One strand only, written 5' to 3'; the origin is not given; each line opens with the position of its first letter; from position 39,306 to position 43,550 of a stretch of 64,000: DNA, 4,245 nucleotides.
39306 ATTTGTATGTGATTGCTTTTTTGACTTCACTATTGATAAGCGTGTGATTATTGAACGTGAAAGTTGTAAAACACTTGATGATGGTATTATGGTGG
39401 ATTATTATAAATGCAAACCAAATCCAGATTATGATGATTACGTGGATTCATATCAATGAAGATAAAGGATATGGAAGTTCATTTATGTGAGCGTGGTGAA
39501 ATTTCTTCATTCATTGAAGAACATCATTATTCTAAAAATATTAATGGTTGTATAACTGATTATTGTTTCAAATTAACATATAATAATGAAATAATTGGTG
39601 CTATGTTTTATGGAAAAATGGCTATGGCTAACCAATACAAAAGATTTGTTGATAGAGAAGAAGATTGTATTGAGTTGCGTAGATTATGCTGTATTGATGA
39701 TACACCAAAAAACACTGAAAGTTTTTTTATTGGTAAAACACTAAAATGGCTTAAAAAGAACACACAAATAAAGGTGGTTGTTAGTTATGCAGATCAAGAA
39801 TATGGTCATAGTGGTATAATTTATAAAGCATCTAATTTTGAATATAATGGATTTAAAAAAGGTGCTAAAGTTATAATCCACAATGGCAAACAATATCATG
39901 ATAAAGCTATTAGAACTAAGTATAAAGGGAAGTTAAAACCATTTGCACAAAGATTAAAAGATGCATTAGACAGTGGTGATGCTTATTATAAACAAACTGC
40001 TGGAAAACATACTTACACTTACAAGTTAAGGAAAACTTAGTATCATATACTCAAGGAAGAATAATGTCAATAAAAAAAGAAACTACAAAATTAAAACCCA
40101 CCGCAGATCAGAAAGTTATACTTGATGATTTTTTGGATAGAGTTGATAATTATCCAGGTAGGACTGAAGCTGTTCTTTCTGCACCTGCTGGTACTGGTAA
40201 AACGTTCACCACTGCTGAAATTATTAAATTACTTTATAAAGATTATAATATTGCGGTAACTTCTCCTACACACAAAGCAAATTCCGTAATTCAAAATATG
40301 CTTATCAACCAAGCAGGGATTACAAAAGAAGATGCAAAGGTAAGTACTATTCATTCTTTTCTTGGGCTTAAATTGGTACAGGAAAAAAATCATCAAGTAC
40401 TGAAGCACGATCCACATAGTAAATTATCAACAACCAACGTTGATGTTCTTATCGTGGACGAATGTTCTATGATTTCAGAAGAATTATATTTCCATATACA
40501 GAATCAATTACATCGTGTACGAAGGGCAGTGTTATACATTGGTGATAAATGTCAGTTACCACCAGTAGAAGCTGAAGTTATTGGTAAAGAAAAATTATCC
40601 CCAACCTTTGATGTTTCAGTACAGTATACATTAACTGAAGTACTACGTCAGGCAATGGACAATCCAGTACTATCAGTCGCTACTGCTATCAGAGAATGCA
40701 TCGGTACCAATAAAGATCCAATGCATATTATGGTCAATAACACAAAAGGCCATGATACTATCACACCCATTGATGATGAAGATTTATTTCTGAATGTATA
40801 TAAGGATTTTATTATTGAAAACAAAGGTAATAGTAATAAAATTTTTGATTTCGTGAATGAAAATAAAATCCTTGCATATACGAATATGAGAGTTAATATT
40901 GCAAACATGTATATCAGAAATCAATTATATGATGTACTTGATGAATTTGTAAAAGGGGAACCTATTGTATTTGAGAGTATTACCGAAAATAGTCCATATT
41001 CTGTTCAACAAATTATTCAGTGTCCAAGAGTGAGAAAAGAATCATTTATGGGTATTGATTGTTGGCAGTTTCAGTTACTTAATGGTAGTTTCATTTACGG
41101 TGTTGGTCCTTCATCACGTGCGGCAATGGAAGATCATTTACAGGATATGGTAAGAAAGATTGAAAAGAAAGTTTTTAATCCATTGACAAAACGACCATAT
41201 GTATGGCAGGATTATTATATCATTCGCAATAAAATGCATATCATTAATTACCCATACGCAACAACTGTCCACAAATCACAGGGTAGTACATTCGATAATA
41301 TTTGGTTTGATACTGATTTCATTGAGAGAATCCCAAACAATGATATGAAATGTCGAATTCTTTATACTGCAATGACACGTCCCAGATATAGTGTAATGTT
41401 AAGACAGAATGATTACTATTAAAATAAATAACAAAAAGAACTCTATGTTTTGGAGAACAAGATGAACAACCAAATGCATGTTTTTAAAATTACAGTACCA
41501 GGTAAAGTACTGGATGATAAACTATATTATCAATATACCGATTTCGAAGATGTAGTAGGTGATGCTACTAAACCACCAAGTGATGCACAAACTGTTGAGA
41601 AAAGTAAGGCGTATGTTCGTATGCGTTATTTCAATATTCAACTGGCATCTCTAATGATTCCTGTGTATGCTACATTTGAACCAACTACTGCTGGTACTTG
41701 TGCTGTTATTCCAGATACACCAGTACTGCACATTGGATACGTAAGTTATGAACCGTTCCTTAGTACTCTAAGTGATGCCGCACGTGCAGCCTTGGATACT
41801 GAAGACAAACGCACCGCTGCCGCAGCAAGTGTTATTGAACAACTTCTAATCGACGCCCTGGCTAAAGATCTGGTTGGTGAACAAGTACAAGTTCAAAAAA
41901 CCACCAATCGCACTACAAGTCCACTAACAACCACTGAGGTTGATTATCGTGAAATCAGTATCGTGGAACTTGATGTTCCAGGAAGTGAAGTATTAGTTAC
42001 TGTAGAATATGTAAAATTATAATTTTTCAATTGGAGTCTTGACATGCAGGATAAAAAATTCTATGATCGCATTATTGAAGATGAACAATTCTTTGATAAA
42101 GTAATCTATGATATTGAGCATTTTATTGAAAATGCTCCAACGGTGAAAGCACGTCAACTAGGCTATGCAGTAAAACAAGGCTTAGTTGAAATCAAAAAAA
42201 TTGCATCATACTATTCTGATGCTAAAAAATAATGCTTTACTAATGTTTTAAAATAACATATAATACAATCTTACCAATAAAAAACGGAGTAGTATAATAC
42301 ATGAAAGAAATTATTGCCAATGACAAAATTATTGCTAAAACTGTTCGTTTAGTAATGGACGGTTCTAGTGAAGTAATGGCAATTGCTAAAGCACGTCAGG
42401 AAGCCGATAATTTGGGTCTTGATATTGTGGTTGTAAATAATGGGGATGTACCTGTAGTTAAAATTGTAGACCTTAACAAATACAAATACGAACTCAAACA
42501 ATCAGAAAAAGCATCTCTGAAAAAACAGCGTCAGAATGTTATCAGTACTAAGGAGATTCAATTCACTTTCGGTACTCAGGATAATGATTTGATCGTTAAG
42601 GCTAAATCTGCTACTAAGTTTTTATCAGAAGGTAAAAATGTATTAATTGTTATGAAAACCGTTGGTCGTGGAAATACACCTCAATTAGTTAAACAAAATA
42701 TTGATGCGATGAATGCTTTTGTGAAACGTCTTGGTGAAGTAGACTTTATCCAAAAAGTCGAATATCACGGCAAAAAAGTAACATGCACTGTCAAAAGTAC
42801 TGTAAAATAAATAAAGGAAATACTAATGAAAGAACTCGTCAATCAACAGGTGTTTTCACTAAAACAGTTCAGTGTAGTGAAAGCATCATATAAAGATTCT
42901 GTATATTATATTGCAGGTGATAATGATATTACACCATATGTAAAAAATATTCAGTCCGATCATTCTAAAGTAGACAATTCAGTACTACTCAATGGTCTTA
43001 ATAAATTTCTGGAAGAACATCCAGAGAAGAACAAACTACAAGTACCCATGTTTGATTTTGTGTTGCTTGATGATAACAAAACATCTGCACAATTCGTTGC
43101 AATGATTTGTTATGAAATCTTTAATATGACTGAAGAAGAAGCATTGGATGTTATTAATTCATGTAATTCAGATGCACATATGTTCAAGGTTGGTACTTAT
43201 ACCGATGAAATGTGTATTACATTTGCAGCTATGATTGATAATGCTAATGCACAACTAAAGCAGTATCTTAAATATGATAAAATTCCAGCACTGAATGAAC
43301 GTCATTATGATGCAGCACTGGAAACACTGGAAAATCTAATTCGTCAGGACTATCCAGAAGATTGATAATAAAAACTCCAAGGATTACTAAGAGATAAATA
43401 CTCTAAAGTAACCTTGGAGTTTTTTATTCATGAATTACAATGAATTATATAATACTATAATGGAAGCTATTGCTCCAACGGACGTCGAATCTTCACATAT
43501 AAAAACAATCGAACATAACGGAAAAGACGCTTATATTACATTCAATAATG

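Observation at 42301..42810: Phage-encoded translation initiation factor IF3 homologue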

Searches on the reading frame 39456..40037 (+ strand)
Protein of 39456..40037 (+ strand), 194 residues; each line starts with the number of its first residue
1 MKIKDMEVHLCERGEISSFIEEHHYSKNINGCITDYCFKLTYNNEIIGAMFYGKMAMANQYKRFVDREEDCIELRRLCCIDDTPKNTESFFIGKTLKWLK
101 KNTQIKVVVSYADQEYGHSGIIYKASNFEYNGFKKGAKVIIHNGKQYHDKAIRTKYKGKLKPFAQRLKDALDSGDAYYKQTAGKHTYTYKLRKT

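Call 48: search_protein_families(library=pfam, proteins=[window:39456-40037:+], max_evalue=0.01)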
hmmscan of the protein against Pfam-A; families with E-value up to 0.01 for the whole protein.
window:39456-40037:+ (194 aa): 1 family
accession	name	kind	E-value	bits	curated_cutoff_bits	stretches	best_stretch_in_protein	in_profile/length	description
PF25680.1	Mom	-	6.5e-37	127.6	27.1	1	6-193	2-187/202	Mom protein family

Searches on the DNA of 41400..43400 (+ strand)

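Call 7: search_dna_similar(query=window:41400-43400:+, collection=phages, mode=near, max_rows=25)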
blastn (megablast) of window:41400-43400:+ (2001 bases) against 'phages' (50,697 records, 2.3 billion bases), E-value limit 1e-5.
Records with a match: 12; places in all: 12; records where one place covers at least 80% of the query: 7.
Best place of each record, by identity: >=99% 4; 95-99% 3; 60-80% 5.
By first word of the organism name: Klebsiella 8; Salmonella 4.
By host as written in the record: Klebsiella pneumoniae 3; Klebsiella sp. 2; Salmonella enterica subsp. enterica serovar Typhi 2; - 1; Klebsiella pneumoniae KP13 1; Klebsiella aerogenes 1; Salmonella 1; Salmonella enterica subsp. enterica serovar Typhimurium str. ATCC 14028 1.
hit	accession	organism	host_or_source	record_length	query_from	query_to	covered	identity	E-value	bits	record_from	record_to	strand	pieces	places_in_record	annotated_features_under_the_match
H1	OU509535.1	Klebsiella pneumoniae phage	not known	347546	1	2001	100%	99.9%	0e+0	3685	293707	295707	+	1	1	record has no annotation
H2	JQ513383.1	Klebsiella phage vB_KleM_RaK2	Klebsiella sp.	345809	1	2001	100%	99.7%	0e+0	3663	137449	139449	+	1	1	hypothetical protein (x4) | dda: DNA helicase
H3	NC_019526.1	Klebsiella phage vB_KleM_RaK2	Klebsiella sp.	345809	1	2001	100%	99.7%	0e+0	3663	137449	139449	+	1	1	hypothetical protein (x2) | ATP-dependent protease | translation initiation factor | dda: DNA helicase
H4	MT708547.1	Klebsiella phage Muenster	Klebsiella pneumoniae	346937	1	2001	100%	99.7%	0e+0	3657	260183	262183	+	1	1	hypothetical protein (x2) | putative Clp protease adaptor protein | translation initiation factor IF-3 | DNA helicase | ribosome_binding_site (x4)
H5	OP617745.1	Klebsiella phage KP13-7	Klebsiella pneumoniae KP13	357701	1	2001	100%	98.0%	0e+0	3467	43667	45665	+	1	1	hypothetical protein (x3) | infC: translation initiation factor IF-3 | recD: RecBCD enzyme subunit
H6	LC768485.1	Klebsiella phage phiKp_21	Klebsiella pneumoniae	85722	1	2001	100%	97.9%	0e+0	3456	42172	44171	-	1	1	hypothetical protein (x4) | AAA family ATPase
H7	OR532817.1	Klebsiella phage RCIP0023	Klebsiella pneumoniae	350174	1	2001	100%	97.5%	0e+0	3417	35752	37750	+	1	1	hypothetical protein (x5)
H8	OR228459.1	Klebsiella phage fENko-Kae01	Klebsiella aerogenes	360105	847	1242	20%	73.6%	2e-29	137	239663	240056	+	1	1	translation initiation factor IF-3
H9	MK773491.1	Salmonella phage 7t3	Salmonella enterica subsp. enterica ...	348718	847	1242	20%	73.3%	7e-28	132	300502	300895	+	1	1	hypothetical protein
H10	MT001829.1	Salmonella phage SE_PL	Salmonella enterica subsp. enterica ...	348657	847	1242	20%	73.3%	7e-28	132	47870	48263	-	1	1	translation initiation factor 3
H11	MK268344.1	Salmonella phage Munch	Salmonella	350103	847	1242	20%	73.3%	7e-28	132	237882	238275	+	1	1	translation initiation factor 3 | ribosome_binding_site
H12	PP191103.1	Salmonella phage PHA46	Salmonella enterica subsp. enterica ...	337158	847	1242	20%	73.3%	7e-28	132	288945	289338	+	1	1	translation initiation factor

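Call 9: get_annotated_region(hit=H4, flank=6000)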
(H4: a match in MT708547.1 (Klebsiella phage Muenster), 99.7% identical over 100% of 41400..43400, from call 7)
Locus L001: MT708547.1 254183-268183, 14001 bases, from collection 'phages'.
description: Klebsiella phage Muenster, complete genome.
organism: Klebsiella phage Muenster (NCBI taxid 2767572)
taxonomy: Viruses; Duplodnaviria; Heunggongvirae; Uroviricota; Caudoviricetes; Alcyoneusvirus
host: Klebsiella pneumoniae; source: wastewater; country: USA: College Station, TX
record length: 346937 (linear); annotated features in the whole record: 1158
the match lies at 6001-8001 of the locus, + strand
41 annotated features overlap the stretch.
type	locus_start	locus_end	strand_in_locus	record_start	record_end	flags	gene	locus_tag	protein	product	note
CDS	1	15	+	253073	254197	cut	-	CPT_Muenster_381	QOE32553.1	ribonucleotide reductase beta subunit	emb|VUF55948.1| Ribonucleotide reductase of class Ia (aerobic), beta subunit [Escherichia virus T4] e-val 9.3e-101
regulatory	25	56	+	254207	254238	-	-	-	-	terminator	-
regulatory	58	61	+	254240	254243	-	-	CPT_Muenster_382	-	ribosome_binding_site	-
CDS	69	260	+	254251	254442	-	-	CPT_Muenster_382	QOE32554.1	hypothetical protein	-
regulatory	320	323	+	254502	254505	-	-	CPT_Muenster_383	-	ribosome_binding_site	-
CDS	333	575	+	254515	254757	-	-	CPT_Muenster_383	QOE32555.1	hypothetical protein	-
regulatory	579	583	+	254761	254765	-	-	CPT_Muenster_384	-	ribosome_binding_site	-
CDS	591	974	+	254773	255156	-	-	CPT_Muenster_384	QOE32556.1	hypothetical protein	-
regulatory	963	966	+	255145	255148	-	-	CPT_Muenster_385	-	ribosome_binding_site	-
CDS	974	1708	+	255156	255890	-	-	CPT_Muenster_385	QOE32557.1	putative pyrophosphohydrolase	Hhpred 2YF4_A 99.5% probability; lcl|MK268344.1_prot_AZU98278.1_334 [locus_tag=CPT_Munch_334] ...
regulatory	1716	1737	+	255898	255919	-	-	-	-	terminator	-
CDS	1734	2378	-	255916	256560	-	-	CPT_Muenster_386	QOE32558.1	putative membrane protein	TMHMM: 1 TMD; N-in, C-out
regulatory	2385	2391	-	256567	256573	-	-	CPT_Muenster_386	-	ribosome_binding_site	-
CDS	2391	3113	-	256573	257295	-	-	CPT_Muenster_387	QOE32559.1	putative membrane protein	TMHMM: 1 TMD; N-in, C-out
regulatory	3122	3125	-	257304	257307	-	-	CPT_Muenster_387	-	ribosome_binding_site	-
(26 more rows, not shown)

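Call 10: get_annotated_region(hit=H3, flank=3000)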
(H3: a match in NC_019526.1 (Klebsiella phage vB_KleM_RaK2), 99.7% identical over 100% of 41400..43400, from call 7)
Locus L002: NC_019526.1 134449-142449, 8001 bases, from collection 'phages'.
description: Enterobacteria phage vB_KleM-RaK2, complete genome.
organism: Klebsiella phage vB_KleM_RaK2 (NCBI taxid 1147094)
taxonomy: Viruses; Duplodnaviria; Heunggongvirae; Uroviricota; Caudoviricetes; Alcyoneusvirus; Alcyoneusvirus RaK2
host: Klebsiella sp.; source: -; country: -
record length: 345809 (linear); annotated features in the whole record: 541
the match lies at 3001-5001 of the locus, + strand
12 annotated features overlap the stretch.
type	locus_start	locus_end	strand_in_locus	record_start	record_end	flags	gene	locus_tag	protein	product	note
CDS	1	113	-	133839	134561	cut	-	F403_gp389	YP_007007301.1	membrane protein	ORF146w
CDS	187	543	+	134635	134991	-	-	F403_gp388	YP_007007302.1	hypothetical protein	ORF147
CDS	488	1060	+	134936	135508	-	frd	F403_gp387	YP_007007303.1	dihydrofolate reductase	similar to Aeromonas phage phiAS5 Frd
CDS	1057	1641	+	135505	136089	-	-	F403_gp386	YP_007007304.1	Mom-like DNA modification protein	ORF149; similar to Vibrio phage ICP1_2006_D TUST1-191_00510 putative uncharacterized protein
CDS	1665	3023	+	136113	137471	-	dda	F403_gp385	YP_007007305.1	DNA helicase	similar to Vibrio phage KVP40 Dda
CDS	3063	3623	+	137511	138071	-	-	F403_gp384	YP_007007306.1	hypothetical protein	ORF151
CDS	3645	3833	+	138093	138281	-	-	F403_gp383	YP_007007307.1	hypothetical protein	ORF152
CDS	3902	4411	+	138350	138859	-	-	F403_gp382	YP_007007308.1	translation initiation factor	ORF153; similar to Megasphaera micronuciformis F0359 InfC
CDS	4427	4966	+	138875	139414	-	-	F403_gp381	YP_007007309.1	ATP-dependent protease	ORF154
CDS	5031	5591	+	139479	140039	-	-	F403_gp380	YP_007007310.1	hypothetical protein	ORF155; similar to Mycoplana segnis Cseg_0125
CDS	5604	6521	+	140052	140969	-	-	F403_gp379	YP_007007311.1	virion structural protein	ORF156; similar to Pseudomonas phage 201phi2-1 p383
CDS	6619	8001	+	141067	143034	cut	-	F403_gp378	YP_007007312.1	DNA topoisomerase II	gp39; similar to Enterobacteria phage RB49 gp39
